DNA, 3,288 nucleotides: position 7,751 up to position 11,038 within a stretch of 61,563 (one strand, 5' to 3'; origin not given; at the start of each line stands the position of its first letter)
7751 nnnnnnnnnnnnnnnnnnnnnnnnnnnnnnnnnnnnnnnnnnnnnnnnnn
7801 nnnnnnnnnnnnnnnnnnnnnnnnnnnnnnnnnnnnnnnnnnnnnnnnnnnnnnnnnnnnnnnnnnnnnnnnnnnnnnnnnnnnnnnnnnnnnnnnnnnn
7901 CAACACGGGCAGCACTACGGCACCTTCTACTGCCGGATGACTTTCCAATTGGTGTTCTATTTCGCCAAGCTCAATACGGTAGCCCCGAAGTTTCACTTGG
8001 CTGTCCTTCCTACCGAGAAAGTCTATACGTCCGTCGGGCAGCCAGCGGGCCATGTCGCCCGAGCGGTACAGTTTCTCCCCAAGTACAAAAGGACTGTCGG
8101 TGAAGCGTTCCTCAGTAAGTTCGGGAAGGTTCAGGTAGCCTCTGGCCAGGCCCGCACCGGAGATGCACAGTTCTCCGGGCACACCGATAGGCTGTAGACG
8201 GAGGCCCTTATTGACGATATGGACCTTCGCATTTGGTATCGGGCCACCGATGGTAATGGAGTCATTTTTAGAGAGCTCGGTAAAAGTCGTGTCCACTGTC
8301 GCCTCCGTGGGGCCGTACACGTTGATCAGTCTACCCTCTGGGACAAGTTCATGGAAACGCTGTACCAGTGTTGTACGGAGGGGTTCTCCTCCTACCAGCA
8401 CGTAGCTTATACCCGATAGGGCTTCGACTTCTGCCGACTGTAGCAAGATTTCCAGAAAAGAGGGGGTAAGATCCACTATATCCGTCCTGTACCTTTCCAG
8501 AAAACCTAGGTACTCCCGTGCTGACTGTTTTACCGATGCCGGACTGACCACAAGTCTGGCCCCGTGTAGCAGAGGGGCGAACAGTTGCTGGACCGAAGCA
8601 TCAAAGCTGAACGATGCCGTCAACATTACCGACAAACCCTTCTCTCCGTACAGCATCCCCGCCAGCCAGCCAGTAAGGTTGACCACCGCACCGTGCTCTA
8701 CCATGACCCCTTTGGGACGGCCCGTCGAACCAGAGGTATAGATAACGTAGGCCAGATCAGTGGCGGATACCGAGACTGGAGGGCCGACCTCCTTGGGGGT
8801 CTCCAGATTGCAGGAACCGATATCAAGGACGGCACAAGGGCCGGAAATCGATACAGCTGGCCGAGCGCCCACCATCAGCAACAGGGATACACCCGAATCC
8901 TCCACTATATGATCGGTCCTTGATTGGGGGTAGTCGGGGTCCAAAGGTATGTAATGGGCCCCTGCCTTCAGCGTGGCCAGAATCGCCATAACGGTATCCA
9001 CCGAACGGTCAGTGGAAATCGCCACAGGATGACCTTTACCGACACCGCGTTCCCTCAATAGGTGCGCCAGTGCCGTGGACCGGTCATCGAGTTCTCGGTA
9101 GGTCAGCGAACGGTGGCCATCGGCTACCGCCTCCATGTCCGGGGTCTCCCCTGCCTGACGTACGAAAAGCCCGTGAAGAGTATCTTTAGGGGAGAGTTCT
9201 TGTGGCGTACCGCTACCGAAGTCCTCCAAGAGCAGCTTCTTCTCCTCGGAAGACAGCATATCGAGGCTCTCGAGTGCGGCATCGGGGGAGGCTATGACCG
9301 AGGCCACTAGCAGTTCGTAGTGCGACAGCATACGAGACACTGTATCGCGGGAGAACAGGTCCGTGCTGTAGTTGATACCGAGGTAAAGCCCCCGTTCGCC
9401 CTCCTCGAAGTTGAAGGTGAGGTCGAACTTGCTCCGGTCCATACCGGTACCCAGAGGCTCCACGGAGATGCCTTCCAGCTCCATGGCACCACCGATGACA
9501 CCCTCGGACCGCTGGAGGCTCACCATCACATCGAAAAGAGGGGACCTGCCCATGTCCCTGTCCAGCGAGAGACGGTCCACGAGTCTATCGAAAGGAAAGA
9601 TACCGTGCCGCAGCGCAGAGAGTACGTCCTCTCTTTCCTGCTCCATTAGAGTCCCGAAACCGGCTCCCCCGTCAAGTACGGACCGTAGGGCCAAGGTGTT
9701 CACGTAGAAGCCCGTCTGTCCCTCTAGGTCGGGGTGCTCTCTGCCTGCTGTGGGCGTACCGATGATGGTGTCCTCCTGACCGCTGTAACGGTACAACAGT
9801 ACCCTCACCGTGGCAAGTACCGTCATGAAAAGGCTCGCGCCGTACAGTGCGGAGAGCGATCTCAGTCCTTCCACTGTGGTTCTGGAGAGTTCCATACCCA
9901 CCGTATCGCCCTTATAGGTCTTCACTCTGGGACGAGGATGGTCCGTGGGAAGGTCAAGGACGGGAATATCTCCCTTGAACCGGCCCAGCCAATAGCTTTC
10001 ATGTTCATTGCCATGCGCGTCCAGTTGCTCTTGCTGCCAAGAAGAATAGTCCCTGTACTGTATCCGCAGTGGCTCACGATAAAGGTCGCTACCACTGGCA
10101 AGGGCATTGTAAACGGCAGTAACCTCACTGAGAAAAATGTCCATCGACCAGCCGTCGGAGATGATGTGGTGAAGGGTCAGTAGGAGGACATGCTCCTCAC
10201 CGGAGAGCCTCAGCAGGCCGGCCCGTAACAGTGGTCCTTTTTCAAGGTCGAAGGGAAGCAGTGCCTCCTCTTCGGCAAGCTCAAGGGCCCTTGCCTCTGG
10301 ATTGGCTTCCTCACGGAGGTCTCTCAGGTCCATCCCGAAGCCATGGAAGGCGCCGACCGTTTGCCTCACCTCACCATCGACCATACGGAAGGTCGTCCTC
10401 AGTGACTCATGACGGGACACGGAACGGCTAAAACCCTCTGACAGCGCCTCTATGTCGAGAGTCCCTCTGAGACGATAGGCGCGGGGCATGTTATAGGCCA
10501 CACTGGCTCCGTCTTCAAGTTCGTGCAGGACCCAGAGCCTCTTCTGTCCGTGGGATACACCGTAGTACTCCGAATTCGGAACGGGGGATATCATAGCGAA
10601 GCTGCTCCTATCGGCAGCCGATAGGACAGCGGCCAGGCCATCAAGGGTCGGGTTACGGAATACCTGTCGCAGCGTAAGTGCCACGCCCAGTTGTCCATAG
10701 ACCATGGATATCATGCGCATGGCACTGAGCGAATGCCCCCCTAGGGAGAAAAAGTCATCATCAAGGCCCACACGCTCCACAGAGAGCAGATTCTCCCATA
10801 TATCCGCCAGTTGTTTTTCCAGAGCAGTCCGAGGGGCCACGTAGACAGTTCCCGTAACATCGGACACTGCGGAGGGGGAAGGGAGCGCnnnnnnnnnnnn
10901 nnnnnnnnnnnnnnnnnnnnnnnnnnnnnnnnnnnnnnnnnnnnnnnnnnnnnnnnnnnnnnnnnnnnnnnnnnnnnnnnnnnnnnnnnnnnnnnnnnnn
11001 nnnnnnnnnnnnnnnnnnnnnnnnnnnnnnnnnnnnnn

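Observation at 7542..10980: Module-sized block of higher G+C inside the 6360-aa NRPS gene: candidate horizontally acquired or recombined T-C-A unit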

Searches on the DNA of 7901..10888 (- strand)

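Call 57: search_dna_similar(query=window:7901-10888:-, collection=plasmids, mode=distant, max_rows=8)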
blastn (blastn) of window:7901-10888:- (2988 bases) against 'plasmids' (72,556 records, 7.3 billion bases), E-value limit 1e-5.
Records with a match: 254; places in all: 877; records where one place covers at least 80% of the query: 0.
Best place of each record, by identity: 80-90% 31; 60-80% 223.
By first word of the organism name: Ralstonia 116; Streptomyces 34; Rhizobium 24; Bradyrhizobium 11; Sinorhizobium 10; Paenibacillus 8; Mycetohabitans 8; Burkholderia 8; Azospirillum 4; Bacillus 3; and 19 more.
By predicted mobility (MOB-suite, as given by PLSDB): mobilizable 120; non-mobilizable 88; conjugative 46.
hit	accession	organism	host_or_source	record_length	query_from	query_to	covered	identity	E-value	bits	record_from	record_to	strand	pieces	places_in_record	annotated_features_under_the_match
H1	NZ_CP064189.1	Rhizobium sp. 007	Onobrychis viciifolia,cell culture,root ...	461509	615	2930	12%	70.3%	2e-15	159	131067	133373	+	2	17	non-ribosomal peptide synthase/polyketide synthase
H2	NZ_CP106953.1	Eleftheria terrae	soil sample,soil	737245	634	2933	12%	72.0%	3e-19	183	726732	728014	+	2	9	non-ribosomal peptide synthase/polyketide synthase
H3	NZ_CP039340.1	Ralstonia pseudosolanacearum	-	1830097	2134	2930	10%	71.8%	9e-13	163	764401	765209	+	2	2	none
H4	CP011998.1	Ralstonia solanacearum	ginger,cell culture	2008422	2134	2930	10%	71.7%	4e-11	157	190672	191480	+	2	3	none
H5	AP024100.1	Ralstonia solanacearum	-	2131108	2134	2930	10%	71.7%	4e-11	157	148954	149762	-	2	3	hypothetical protein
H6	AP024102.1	Ralstonia solanacearum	-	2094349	2134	2930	10%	71.7%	4e-11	157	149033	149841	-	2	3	hypothetical protein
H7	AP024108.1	Ralstonia solanacearum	-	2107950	2134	2930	10%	71.7%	4e-11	157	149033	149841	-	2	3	hypothetical protein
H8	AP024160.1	Ralstonia solanacearum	Zingiber officinale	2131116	2134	2930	10%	71.7%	4e-11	157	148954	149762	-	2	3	hypothetical protein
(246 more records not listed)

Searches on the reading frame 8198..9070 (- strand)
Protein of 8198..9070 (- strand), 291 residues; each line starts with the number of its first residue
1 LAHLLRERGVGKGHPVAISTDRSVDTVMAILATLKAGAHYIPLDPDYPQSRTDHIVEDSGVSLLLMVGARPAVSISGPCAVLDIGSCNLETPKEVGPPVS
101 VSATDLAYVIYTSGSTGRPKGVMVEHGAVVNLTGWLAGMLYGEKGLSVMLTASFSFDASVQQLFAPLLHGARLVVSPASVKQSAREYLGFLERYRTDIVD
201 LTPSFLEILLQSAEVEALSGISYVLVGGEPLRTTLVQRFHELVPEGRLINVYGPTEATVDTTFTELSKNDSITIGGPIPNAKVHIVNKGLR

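Call 50: find_homologous_proteins(query=window:8198-9070:-, max_evalue=1e-20)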
Query window:8198-9070:- (291 aa): 3299 proteins with E <= 1e-20 among 8000 candidates; the best 120 are listed.
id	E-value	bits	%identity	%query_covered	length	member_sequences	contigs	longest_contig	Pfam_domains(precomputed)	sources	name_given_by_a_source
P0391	5.3e-51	192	39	100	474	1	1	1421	PF00501.35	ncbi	ncbi:amino acid adenylation domain-containing protein, partial [Pseudomonas sp. LJDD11]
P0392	1.4e-50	190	43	99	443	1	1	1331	PF00501.35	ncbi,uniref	ncbi:amino acid adenylation domain-containing protein, partial [Fulvivirga kasyanovii]|uniref:non-ri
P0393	5.3e-50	188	38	100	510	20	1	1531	PF00501.35,PF13193.13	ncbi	ncbi:amino acid adenylation domain-containing protein, partial [Pseudomonas sp. SWRI67]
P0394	7.5e-50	188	39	100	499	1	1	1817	PF00501.35,PF13193.13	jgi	jgi:amino acid adenylation domain-containing protein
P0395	1.0e-49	188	40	99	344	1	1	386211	PF00501.35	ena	-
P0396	1.8e-49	187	41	99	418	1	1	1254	PF00501.35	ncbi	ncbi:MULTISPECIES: non-ribosomal peptide synthetase, partial [unclassified Burkholderia]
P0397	2.3e-49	186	37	98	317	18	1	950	PF00501.35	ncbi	ncbi:TPA: AMP-binding protein, partial [Pseudomonas aeruginosa]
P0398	2.9e-49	186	37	100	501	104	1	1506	PF00501.35,PF13193.13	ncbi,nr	ncbi:TPA: amino acid adenylation domain-containing protein, partial [Pseudomonas aeruginosa]|nr:amin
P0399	4.6e-49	185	37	100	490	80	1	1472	PF00501.35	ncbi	ncbi:TPA: amino acid adenylation domain-containing protein, partial [Pseudomonas aeruginosa]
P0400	5.3e-49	185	37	100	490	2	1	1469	PF00501.35,PF13193.13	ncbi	ncbi:amino acid adenylation domain-containing protein, partial [Pseudomonas aeruginosa]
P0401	6.1e-49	185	36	99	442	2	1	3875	PF00501.35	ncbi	ncbi:non-ribosomal peptide synthetase, partial [Paenibacillus sp. BAC0078]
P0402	7.9e-49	185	39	100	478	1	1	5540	PF00501.35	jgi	jgi:amino acid adenylation domain-containing protein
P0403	1.0e-48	184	37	100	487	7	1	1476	PF00501.35,PF13193.13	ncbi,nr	ncbi:amino acid adenylation domain-containing protein, partial [Pseudomonas aeruginosa]|nr:amino aci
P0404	3.6e-48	182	40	100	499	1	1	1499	PF00501.35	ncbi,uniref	ncbi:non-ribosomal peptide synthetase, partial [Myxococcus eversor]|uniref:non-ribosomal peptide syn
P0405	5.5e-48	182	37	99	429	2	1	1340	PF00501.35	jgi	jgi:amino acid adenylation domain-containing protein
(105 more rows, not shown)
